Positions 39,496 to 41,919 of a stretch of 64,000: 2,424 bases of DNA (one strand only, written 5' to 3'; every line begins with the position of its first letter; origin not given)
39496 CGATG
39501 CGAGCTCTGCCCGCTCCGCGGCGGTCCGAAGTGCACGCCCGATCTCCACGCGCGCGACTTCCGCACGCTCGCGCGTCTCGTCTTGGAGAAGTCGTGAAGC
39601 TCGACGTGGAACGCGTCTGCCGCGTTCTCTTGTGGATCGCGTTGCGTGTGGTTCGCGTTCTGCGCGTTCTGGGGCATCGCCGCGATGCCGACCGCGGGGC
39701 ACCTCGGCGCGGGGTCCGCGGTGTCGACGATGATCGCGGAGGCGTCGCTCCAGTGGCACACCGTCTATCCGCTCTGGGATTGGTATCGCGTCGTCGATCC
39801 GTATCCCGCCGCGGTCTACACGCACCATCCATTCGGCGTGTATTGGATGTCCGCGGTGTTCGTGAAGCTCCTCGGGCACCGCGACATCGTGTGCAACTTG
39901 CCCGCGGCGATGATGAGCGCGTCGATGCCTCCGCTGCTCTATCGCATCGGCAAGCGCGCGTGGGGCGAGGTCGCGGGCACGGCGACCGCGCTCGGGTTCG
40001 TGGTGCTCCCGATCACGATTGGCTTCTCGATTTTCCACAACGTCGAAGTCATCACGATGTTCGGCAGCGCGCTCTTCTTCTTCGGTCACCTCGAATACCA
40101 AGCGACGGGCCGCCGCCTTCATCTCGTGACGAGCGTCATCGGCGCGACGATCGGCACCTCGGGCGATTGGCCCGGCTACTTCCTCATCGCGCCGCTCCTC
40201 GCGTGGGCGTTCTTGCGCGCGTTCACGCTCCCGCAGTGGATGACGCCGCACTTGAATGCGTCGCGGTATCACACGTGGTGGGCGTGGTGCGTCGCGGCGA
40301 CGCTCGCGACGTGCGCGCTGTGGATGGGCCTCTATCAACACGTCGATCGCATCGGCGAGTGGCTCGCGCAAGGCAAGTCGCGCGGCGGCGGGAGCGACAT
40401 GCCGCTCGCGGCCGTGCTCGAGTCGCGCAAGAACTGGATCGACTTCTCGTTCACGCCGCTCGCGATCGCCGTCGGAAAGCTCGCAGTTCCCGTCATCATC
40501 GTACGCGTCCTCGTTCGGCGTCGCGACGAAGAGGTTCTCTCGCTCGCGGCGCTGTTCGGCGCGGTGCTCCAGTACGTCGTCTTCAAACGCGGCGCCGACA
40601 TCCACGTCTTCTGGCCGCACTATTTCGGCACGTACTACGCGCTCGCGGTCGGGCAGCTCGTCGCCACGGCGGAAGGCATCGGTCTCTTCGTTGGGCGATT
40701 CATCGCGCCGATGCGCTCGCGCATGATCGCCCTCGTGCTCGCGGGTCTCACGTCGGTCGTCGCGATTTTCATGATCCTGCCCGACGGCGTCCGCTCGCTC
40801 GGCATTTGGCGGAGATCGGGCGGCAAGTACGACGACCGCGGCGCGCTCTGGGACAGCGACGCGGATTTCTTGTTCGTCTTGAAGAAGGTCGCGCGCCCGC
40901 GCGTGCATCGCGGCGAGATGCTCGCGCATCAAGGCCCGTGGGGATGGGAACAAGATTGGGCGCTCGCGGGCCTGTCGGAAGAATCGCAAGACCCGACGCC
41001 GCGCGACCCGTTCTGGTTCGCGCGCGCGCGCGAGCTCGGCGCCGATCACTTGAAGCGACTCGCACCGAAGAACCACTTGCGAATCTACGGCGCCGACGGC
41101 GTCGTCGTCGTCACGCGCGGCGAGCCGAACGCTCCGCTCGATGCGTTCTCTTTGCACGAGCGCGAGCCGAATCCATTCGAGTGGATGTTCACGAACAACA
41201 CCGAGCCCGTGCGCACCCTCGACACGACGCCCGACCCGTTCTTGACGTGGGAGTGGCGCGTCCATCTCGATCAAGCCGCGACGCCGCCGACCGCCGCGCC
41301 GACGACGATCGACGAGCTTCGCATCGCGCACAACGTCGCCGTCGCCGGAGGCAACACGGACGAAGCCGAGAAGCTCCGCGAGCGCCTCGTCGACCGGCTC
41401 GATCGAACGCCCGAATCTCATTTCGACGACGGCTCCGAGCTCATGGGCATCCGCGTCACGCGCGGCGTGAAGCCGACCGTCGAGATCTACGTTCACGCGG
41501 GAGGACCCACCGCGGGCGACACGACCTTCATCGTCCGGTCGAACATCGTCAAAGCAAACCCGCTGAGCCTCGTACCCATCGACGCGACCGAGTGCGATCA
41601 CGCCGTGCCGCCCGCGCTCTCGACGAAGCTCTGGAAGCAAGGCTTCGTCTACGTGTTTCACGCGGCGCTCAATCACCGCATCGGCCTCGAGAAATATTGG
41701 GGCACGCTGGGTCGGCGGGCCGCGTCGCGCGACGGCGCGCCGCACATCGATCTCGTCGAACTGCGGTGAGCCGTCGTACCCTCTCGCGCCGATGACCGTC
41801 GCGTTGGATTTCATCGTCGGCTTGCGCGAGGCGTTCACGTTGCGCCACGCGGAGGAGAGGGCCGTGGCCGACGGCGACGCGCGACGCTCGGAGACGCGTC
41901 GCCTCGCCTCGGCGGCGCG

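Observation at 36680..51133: Candidate undescribed glycosylation locus: GDP-heptose pathway plus GT-C, YfhO-like, flavoprotein, methyltransferase-GT2 fusion, GT87-like and epimerase genes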

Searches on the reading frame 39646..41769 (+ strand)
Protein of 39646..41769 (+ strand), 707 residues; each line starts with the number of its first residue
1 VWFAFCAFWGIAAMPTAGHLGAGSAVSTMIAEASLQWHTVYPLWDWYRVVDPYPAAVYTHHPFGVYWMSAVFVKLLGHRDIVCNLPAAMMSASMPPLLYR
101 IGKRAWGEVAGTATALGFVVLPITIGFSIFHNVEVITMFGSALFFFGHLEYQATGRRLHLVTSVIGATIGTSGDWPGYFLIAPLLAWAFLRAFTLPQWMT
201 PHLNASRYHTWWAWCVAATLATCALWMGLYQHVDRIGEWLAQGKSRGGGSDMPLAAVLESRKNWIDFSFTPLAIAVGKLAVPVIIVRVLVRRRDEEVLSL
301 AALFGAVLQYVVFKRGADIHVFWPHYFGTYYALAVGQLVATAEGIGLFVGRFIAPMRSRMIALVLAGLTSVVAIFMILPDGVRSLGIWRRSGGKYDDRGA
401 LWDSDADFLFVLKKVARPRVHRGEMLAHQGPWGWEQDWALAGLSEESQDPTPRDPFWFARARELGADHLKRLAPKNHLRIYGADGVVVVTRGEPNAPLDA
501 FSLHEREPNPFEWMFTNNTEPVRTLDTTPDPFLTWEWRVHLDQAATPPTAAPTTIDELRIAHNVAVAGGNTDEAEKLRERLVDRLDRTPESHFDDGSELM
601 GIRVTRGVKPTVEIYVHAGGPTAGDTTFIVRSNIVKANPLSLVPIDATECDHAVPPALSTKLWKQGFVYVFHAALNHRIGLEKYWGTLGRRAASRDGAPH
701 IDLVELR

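Call 5: search_protein_families(library=pfam, proteins=[window:39646-41769:+], max_evalue=0.01)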
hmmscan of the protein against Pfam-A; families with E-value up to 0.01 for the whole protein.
window:39646-41769:+ (707 aa): 2 families
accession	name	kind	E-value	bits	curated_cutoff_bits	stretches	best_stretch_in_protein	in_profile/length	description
PF13231.12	PMT_2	-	4.1e-06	27.5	26.1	1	60-191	1-132/160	Dolichyl-phosphate-mannose-protein mannosyltransferase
PF06728.19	PIG-U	-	0.00091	18.9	24.5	1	50-227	48-226/378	GPI transamidase subunit PIG-U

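Call 11: find_homologous_proteins(query=window:39646-41769:+)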
Query window:39646-41769:+ (707 aa): 121 proteins with E <= 0.001 among 8000 candidates; the best 120 are listed.
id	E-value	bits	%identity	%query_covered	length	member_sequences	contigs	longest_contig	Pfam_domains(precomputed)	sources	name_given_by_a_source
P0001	0.0e+0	1655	100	100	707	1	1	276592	PF13231.13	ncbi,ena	-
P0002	0.0e+0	1378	82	100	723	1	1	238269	PF13231.13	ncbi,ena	-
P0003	0.0e+0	1216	72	100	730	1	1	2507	PF13231.13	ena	-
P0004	0.0e+0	1160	68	100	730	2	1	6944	PF13231.13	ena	-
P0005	0.0e+0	1160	68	100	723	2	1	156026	PF13231.13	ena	-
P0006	0.0e+0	1131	66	100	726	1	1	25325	PF13231.13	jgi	jgi:hypothetical protein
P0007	2.1e-292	990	81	72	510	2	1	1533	-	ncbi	ncbi:MAG TPA: hypothetical protein VGH87_08045, partial [Polyangiaceae bacterium]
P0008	5.2e-289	979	60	97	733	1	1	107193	PF13231.13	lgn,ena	-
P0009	2.3e-268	911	57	100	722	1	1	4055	PF13231.13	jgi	jgi:hypothetical protein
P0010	1.1e-264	898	54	100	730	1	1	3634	PF13231.13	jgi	jgi:hypothetical protein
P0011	1.7e-261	888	55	100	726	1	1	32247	PF13231.13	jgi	jgi:hypothetical protein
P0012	8.6e-261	886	56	100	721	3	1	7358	PF13231.13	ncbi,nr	ncbi:MAG TPA: glycosyltransferase family 39 protein [Polyangiaceae bacterium]|nr:glycosyltransferase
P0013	2.3e-258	878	56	99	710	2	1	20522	PF13231.13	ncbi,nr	ncbi:MAG TPA: glycosyltransferase family 39 protein [Polyangiaceae bacterium]|nr:glycosyltransferase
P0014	3.1e-253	861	54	100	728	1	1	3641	PF13231.13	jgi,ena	-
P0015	3.3e-253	861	54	99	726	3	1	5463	PF13231.13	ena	-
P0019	3.4e-241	821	52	100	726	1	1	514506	PF13231.13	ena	-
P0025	3.4e-227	775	50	99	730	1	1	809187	-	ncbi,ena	-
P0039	1.4e-208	713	47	100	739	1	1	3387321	PF13231.13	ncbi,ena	-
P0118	8.7e-102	360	34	97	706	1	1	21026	PF02366.25,PF13231.13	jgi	jgi:hypothetical protein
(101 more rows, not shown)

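Call 12: find_encoding_contigs(protein=P0001, flank=10000, max_places=2)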
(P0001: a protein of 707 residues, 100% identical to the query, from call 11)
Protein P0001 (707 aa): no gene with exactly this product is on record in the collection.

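Call 13: find_encoding_contigs(protein=P0002, flank=10000, max_places=2)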
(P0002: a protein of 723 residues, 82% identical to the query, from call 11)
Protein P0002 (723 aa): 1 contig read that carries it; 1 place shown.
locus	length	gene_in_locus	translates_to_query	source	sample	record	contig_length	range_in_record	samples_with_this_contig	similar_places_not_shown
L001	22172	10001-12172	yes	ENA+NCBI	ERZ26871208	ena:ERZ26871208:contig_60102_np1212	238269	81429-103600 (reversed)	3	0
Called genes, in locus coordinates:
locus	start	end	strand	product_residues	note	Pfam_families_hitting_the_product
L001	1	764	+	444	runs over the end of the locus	PF19290:PmbA_TldD_2nd (faint), PF19289:PmbA_TldD_3rd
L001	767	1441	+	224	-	PF00149:Metallophos, PF12850:Metallophos_2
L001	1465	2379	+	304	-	PF00149:Metallophos (weak)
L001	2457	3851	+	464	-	PF00884:Sulfatase (weak), PF01663:Phosphodiest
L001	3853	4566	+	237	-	PF01149:Fapy_DNA_glyco, PF06831:H2TH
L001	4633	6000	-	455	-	PF07661:MORN_2 (faint)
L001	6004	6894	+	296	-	-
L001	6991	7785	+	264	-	PF00483:NTP_transferase, PF12804:NTP_transf_3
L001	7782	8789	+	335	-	PF00288:GHMP_kinases_N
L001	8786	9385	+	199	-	PF13580:SIS_2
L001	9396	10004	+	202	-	PF00702:Hydrolase, PF13419:HAD_2 (weak), PF13242:Hydrolase_like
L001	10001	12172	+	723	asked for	PF13231:PMT_2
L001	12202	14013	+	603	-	PF09586:YfhO (weak)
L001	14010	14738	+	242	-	PF00535:Glycos_transf_2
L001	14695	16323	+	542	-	-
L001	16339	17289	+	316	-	PF00106:adh_short, PF01073:3Beta_HSD, PF01370:Epimerase, PF02719:Polysacc_synt_2 (weak), PF04321:RmlD_sub_bind, PF07993:NAD_binding_4 (faint), PF13460:NAD_binding_10 (weak), PF16363:GDP_Man_Dehyd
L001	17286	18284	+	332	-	PF01073:3Beta_HSD, PF01370:Epimerase, PF02719:Polysacc_synt_2, PF04321:RmlD_sub_bind, PF07993:NAD_binding_4 (faint), PF16363:GDP_Man_Dehyd, PF13460:NAD_binding_10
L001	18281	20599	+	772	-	PF03721:UDPG_MGDP_dh_N, PF00984:UDPG_MGDP_dh, PF03720:UDPG_MGDP_dh_C, PF01408:GFO_IDH_MocA, PF02894:GFO_IDH_MocA_C, PF22725:GFO_IDH_MocA_C3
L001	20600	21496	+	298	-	PF01370:Epimerase, PF04321:RmlD_sub_bind, PF16363:GDP_Man_Dehyd, PF02719:Polysacc_synt_2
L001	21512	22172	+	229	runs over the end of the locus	PF00535:Glycos_transf_2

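Call 14: find_encoding_contigs(protein=P0005, flank=10000, max_places=1)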
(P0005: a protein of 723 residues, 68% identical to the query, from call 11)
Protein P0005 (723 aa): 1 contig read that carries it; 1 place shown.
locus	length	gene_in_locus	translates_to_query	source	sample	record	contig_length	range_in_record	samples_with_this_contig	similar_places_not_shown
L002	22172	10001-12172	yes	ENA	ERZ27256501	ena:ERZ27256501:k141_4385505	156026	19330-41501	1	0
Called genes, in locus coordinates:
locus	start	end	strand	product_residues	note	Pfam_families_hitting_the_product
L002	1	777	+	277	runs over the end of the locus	PF00149:Metallophos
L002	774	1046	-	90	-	PF03781:FGE-sulfatase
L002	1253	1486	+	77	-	-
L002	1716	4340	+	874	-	PF00082:Peptidase_S8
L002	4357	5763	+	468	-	PF00884:Sulfatase (faint), PF01663:Phosphodiest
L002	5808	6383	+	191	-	-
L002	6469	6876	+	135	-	PF03625:DUF302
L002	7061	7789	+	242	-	PF00483:NTP_transferase, PF12804:NTP_transf_3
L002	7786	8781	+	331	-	PF00288:GHMP_kinases_N, PF08544:GHMP_kinases_C (weak)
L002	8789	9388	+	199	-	PF13580:SIS_2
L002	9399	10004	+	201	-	PF00702:Hydrolase, PF13419:HAD_2, PF13242:Hydrolase_like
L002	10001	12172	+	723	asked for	PF13231:PMT_2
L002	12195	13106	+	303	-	PF00754:F5_F8_type_C, PF22633:F5_F8_type_C_2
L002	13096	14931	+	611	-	-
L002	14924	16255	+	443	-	PF01593:Amino_oxidase, PF13450:NAD_binding_8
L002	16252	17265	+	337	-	PF00535:Glycos_transf_2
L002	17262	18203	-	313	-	PF01073:3Beta_HSD, PF01370:Epimerase, PF02719:Polysacc_synt_2, PF04321:RmlD_sub_bind, PF05368:NmrA (weak), PF13460:NAD_binding_10, PF16363:GDP_Man_Dehyd, PF07993:NAD_binding_4 (weak)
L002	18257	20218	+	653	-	-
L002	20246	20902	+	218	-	PF00923:TAL_FSA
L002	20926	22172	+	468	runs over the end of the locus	PF00753:Lactamase_B, PF12706:Lactamase_B_2 (weak), PF16661:Lactamase_B_6, PF10996:Beta-Casp, PF07521:RMMBL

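Call 15: find_encoding_contigs(protein=P0019, flank=10000, max_places=1)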
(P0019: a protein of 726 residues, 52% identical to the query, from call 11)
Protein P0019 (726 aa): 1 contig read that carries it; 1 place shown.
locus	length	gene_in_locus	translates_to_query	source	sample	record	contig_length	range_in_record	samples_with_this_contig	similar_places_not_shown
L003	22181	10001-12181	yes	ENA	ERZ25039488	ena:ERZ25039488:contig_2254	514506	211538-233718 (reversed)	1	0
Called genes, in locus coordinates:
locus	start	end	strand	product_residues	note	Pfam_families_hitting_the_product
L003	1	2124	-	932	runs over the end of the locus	PF13401:AAA_22 (weak)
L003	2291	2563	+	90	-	PF23598:LRR_14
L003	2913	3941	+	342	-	PF03721:UDPG_MGDP_dh_N (weak), PF00984:UDPG_MGDP_dh, PF03720:UDPG_MGDP_dh_C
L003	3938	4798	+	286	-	PF00106:adh_short, PF13561:adh_short_C2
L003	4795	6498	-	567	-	-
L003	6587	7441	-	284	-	-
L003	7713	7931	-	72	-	-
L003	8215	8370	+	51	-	-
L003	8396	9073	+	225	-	PF00923:TAL_FSA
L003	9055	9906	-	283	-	PF13489:Methyltransf_23, PF08241:Methyltransf_11, PF08242:Methyltransf_12, PF13649:Methyltransf_25, PF13847:Methyltransf_31 (weak)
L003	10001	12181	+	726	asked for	PF13231:PMT_2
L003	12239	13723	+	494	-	PF13641:Glyco_tranf_2_3 (faint), PF00535:Glycos_transf_2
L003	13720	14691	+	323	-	PF01408:GFO_IDH_MocA, PF03446:NAD_binding_2 (faint), PF03447:NAD_binding_3 (weak), PF02894:GFO_IDH_MocA_C, PF22725:GFO_IDH_MocA_C3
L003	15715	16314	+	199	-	PF13580:SIS_2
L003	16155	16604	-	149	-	-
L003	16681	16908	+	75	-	PF13242:Hydrolase_like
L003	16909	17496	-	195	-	-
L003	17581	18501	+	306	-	PF00754:F5_F8_type_C, PF22633:F5_F8_type_C_2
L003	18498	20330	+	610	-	-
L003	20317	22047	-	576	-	-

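Call 16: find_encoding_contigs(protein=P0039, flank=10000, max_places=1)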
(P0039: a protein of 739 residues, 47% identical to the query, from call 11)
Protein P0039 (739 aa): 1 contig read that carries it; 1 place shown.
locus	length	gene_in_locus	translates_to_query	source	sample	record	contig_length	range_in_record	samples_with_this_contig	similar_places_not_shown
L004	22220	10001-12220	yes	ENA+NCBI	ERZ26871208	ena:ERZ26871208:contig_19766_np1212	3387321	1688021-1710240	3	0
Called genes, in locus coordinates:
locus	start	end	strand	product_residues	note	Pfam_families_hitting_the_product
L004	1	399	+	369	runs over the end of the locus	PF03462:PCRF, PF00472:RF-1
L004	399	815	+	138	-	-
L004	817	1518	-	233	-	PF02586:SRAP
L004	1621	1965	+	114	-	PF11969:DcpS_C, PF01230:HIT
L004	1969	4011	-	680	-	PF01565:FAD_binding_4, PF02913:FAD-oxidase_C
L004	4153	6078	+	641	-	PF02574:S-methyl_trans, PF02219:MTHFR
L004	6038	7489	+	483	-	-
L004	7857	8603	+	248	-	PF24481:CT398_CC (weak), PF02591:Zn_ribbon_9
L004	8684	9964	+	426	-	PF00069:Pkinase, PF07714:PK_Tyr_Ser-Thr, PF03109:ABC1 (weak)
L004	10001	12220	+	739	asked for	PF13231:PMT_2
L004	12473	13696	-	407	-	-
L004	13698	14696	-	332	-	-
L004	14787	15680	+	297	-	PF02569:Pantoate_ligase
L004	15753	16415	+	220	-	PF02223:Thymidylate_kin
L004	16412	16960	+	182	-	-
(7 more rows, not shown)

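Call 22: search_protein_families(library=ncbifam, proteins=[window:39646-41769:+], max_evalue=0.001)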
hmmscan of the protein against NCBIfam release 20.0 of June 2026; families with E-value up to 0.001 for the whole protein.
window:39646-41769:+ (707 aa): 0 families

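Call 28: find_encoding_contigs(protein=P0008, flank=10000, max_places=1)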
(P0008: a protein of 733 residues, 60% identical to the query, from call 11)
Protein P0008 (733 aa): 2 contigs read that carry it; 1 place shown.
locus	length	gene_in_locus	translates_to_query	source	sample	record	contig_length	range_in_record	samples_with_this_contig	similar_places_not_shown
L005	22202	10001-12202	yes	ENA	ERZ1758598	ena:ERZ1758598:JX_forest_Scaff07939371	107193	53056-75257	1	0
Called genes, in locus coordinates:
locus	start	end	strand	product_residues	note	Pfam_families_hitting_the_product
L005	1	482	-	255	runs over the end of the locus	PF02673:BacA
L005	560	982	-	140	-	-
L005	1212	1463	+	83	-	-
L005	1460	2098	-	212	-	-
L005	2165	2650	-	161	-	-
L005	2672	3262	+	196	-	PF00293:NUDIX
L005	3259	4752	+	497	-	PF00144:Beta-lactamase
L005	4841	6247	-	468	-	PF00753:Lactamase_B, PF12706:Lactamase_B_2 (weak), PF16661:Lactamase_B_6, PF10996:Beta-Casp, PF07521:RMMBL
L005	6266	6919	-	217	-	PF00923:TAL_FSA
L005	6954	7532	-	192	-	PF00702:Hydrolase, PF13419:HAD_2, PF13242:Hydrolase_like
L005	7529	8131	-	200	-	PF13580:SIS_2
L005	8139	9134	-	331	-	PF00288:GHMP_kinases_N, PF08544:GHMP_kinases_C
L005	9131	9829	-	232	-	PF00483:NTP_transferase, PF12804:NTP_transf_3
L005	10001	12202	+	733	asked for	PF13231:PMT_2 (weak)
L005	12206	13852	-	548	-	-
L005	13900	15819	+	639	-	-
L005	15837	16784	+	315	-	PF00106:adh_short (weak), PF01073:3Beta_HSD, PF01370:Epimerase, PF02719:Polysacc_synt_2 (weak), PF04321:RmlD_sub_bind, PF07993:NAD_binding_4 (faint), PF13460:NAD_binding_10 (weak), PF16363:GDP_Man_Dehyd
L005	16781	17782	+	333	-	PF01073:3Beta_HSD, PF01370:Epimerase, PF02719:Polysacc_synt_2, PF04321:RmlD_sub_bind, PF05368:NmrA (weak), PF16363:GDP_Man_Dehyd, PF13460:NAD_binding_10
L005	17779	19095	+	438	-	PF03721:UDPG_MGDP_dh_N, PF00984:UDPG_MGDP_dh, PF03720:UDPG_MGDP_dh_C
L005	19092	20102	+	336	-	PF01408:GFO_IDH_MocA, PF02894:GFO_IDH_MocA_C, PF22725:GFO_IDH_MocA_C3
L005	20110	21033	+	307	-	PF01370:Epimerase, PF02719:Polysacc_synt_2, PF04321:RmlD_sub_bind, PF16363:GDP_Man_Dehyd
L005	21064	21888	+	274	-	PF00535:Glycos_transf_2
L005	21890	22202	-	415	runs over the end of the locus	-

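Call 29: find_encoding_contigs(protein=P0025, flank=10000, max_places=1)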
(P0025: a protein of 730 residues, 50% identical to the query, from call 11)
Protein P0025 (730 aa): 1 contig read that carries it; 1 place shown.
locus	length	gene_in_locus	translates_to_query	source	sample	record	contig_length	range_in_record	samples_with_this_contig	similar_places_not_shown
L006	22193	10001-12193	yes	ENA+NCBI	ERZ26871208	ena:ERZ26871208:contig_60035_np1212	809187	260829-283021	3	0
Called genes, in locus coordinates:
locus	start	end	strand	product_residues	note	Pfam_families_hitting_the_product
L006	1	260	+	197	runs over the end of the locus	PF00293:NUDIX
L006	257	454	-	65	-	PF07521:RMMBL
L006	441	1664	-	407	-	PF00753:Lactamase_B, PF12706:Lactamase_B_2 (weak), PF16661:Lactamase_B_6, PF10996:Beta-Casp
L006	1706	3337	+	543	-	-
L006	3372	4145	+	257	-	PF13489:Methyltransf_23, PF13847:Methyltransf_31, PF08241:Methyltransf_11, PF08242:Methyltransf_12, PF13649:Methyltransf_25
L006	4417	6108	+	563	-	-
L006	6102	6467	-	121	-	PF07828:PA-IL (weak)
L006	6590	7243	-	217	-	PF00923:TAL_FSA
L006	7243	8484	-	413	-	PF09586:YfhO (faint)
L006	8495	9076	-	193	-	-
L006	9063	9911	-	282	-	PF00754:F5_F8_type_C (weak), PF22633:F5_F8_type_C_2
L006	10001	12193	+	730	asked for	-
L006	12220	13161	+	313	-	PF01073:3Beta_HSD, PF01370:Epimerase, PF02719:Polysacc_synt_2, PF04321:RmlD_sub_bind, PF07993:NAD_binding_4 (weak), PF13460:NAD_binding_10, PF16363:GDP_Man_Dehyd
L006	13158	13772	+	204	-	PF01209:Ubie_methyltran (weak), PF13489:Methyltransf_23, PF07021:MetW (weak), PF13847:Methyltransf_31, PF08241:Methyltransf_11, PF08242:Methyltransf_12, PF13649:Methyltransf_25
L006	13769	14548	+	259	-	PF13489:Methyltransf_23, PF05175:MTS (weak), PF07021:MetW, PF08241:Methyltransf_11, PF08242:Methyltransf_12, PF13649:Methyltransf_25, PF13847:Methyltransf_31 (weak)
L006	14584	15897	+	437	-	PF00535:Glycos_transf_2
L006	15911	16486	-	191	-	PF08645:PNK3P (weak), PF00702:Hydrolase, PF13419:HAD_2, PF13242:Hydrolase_like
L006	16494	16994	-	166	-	PF13580:SIS_2 (weak)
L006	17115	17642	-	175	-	-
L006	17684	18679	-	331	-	PF00288:GHMP_kinases_N, PF08544:GHMP_kinases_C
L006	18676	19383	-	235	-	PF00483:NTP_transferase, PF12804:NTP_transf_3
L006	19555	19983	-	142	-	PF23598:LRR_14, PF13855:LRR_8 (faint)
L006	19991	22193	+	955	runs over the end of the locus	PF13191:AAA_16 (weak), PF13401:AAA_22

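Call 32: search_protein_families(library=pfam, max_evalue=0.1, proteins=[L002:13096-14931:+, L002:18257-20218:+, L002:12195-13106:+, L002:16252-17265:+, L001:14695-16323:+, L002:14924-16255:+])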
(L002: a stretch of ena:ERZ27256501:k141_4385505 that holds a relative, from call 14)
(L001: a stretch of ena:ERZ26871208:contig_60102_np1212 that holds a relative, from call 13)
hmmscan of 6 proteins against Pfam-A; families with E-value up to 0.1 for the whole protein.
L002:13096-14931:+ (611 aa): 0 families

L002:18257-20218:+ (653 aa): 0 families

L002:12195-13106:+ (303 aa): 2 families
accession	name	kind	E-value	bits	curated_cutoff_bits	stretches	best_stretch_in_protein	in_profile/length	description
PF22633.2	F5_F8_type_C_2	-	6.4e-11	43.2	27.8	1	194-283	2-91/91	NedA-like, galactose-binding domain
PF00754.31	F5_F8_type_C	-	1.4e-10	41.9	28.2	1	191-284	14-111/127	F5/8 type C domain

L002:16252-17265:+ (337 aa): 3 families
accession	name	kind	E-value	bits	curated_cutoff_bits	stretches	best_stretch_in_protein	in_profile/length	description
PF00535.33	Glycos_transf_2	-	4.7e-17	62.9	23.3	1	112-263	2-164/168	Glycosyl transferase family 2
PF14258.12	DUF4350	-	0.0045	17.7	30.4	0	55-136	51-133/181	Domain of unknown function (DUF4350)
PF01300.24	Sua5_yciO_yrdC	-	0.023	14.6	25.1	1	95-213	31-150/178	Telomere recombination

L001:14695-16323:+ (542 aa): 0 families

L002:14924-16255:+ (443 aa): 4 families
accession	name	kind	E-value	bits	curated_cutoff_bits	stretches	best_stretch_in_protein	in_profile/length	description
PF01593.30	Amino_oxidase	-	1.3e-17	64.6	19.8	1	11-418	1-433/443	Flavin containing amine oxidoreductase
PF13450.12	NAD_binding_8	-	4.7e-09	36.8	21.9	1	6-61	1-60/68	NAD(P)-binding Rossmann-like domain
PF01266.30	DAO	-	0.00023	21.3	27.9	1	3-35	1-37/353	FAD dependent oxidoreductase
PF03275.19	GLF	-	0.0078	16.4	26.3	0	144-256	5-95/203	UDP-galactopyranose mutase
